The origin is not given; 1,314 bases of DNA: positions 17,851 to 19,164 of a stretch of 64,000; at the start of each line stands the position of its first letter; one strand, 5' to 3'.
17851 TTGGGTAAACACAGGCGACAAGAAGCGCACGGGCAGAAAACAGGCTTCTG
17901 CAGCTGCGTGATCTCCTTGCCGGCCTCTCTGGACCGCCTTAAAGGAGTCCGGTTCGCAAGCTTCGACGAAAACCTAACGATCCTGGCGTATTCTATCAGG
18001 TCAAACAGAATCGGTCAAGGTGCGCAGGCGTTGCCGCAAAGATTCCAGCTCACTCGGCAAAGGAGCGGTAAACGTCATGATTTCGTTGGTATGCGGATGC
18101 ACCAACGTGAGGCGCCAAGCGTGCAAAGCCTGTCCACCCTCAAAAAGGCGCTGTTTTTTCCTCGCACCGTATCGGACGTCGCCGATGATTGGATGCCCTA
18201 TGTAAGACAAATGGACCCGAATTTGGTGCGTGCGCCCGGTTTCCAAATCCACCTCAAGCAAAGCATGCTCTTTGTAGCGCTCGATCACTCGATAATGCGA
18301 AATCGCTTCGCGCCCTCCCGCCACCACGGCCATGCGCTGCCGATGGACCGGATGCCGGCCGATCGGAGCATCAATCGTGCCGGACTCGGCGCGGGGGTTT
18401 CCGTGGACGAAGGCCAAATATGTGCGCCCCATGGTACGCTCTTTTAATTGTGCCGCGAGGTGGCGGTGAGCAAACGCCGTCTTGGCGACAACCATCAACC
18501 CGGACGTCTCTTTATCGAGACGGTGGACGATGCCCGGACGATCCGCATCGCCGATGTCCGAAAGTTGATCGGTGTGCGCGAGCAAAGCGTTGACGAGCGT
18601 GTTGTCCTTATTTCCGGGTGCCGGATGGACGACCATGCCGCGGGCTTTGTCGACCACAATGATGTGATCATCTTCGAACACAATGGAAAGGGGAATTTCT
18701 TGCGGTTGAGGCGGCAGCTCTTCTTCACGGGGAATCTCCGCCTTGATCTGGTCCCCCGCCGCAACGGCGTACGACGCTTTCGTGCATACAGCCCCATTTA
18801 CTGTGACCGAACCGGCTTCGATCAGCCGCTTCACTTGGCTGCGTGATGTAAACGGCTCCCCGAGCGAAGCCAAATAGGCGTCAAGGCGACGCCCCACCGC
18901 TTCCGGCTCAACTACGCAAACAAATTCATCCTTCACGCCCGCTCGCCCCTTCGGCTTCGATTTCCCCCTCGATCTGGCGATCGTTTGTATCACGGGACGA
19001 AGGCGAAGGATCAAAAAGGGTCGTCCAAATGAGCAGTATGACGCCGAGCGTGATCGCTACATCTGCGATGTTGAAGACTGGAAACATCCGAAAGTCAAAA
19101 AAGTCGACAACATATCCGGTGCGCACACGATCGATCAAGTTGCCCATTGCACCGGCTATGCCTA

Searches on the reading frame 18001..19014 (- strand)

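Call 65: search_protein_families(library=pfam, proteins=[window:18001-19014:-], max_evalue=0.001)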
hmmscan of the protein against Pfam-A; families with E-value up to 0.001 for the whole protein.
window:18001-19014:- (337 aa): 2 families
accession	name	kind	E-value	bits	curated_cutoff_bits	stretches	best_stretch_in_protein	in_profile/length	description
PF00849.27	PseudoU_synth_2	-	1.6e-34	119.8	26.8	1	117-270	1-151/152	RNA pseudouridylate synthase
PF01479.30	S4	-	1.2e-12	47.8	22.8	1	42-90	1-48/48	S4 domain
